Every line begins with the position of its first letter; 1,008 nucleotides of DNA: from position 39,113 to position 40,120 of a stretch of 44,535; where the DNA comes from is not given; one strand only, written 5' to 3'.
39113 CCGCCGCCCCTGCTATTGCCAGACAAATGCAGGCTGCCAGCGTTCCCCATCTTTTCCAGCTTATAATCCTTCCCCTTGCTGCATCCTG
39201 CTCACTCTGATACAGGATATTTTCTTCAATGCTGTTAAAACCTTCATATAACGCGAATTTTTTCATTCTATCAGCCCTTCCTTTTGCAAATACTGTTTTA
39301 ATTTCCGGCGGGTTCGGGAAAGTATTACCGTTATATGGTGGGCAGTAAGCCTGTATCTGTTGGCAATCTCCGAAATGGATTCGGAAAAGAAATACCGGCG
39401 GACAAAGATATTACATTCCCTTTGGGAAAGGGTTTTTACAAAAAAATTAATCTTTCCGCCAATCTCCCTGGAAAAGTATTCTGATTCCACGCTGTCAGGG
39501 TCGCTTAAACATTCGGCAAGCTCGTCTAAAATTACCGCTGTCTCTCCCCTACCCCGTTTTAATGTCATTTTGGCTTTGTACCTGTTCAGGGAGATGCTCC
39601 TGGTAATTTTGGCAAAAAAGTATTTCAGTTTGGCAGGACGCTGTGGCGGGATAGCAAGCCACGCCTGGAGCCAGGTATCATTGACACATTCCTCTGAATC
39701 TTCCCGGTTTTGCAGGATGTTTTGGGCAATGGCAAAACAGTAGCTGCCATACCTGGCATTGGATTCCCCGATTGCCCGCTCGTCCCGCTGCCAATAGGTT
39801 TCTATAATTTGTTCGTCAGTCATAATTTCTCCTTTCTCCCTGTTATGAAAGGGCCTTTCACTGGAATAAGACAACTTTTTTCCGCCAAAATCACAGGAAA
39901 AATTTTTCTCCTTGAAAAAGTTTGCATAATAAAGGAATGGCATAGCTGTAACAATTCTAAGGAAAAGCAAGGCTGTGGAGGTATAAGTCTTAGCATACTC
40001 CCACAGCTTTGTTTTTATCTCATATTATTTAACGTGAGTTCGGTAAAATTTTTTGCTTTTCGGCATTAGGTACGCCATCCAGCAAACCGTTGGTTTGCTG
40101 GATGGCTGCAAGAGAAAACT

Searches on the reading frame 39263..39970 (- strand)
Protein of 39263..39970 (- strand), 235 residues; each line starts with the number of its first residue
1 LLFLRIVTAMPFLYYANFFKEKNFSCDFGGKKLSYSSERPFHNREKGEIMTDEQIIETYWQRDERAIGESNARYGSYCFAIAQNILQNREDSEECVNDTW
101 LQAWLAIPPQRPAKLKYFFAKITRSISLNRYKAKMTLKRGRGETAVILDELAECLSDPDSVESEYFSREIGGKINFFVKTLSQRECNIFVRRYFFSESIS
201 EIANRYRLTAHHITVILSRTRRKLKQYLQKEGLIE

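Call 43: find_homologous_proteins(query=window:39263-39970:-, max_evalue=1e-40)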
Query window:39263-39970:- (235 aa): 1952 proteins with E <= 1e-40 among 2257 candidates; the best 120 are listed.
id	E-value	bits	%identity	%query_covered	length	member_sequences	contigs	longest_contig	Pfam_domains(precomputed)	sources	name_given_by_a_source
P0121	6.6e-108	377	91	79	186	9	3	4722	PF04542.21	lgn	-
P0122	2.1e-101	356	58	77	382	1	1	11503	PF07638.18,PF04545.23,PF04542.21,PF08281.19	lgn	-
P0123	8.6e-86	305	67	86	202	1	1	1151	PF04542.21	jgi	-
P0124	8.9e-86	305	70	79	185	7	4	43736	PF04545.23,PF04542.21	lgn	-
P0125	2.0e-78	281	67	79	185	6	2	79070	PF07638.18,PF04545.23,PF04542.21,PF08281.19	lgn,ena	-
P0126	3.1e-78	280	65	79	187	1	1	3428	PF04542.21,PF08281.19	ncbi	-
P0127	6.5e-78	279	65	79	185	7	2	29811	PF04542.21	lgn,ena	-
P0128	2.4e-76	274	66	79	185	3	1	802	PF07638.18,PF04545.23,PF04542.21,PF08281.19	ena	-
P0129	3.6e-76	274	66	79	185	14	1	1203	PF07638.18,PF04545.23,PF04542.21,PF08281.19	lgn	-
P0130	2.4e-75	271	64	79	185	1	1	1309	PF04545.23,PF04542.21,PF08281.19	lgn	-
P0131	2.8e-75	271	64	79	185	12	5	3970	PF07638.18,PF04545.23,PF04542.21,PF08281.19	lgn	-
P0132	8.0e-74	266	63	78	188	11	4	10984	PF04545.23,PF04542.21,PF08281.19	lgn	-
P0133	2.5e-72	261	62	77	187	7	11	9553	PF04545.23,PF04542.21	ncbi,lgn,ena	-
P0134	2.7e-72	261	62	78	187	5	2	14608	PF04545.23,PF04542.21,PF08281.19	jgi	jgi:RNA polymerase sigma-70 factor (ECF subfamily)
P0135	9.1e-72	259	62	79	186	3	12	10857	PF07638.18,PF04545.23,PF04542.21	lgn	-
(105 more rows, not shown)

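Call 44: find_encoding_contigs(protein=P0121, flank=10000, max_places=4)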
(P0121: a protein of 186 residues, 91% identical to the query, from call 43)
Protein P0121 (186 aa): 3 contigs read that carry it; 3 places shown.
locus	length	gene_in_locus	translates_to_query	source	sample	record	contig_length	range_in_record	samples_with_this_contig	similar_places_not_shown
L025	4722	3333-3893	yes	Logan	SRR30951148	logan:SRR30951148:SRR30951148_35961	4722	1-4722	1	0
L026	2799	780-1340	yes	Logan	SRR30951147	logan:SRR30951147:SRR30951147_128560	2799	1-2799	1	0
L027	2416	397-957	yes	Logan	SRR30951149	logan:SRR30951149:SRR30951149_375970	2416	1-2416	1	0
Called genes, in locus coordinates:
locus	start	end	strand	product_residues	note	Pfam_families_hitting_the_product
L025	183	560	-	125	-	PF01325:Fe_dep_repress, PF02742:Fe_dep_repr_C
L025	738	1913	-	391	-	-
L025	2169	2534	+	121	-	PF03551:PadR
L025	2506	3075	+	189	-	PF22564:HAAS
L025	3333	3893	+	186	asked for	PF04542:Sigma70_r2 (weak)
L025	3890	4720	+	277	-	?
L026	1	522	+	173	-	?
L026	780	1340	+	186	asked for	PF04542:Sigma70_r2 (weak)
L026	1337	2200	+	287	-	-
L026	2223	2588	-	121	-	PF01638:HxlR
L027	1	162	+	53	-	?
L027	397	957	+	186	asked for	PF04542:Sigma70_r2 (weak)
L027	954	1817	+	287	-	-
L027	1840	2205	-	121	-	PF01638:HxlR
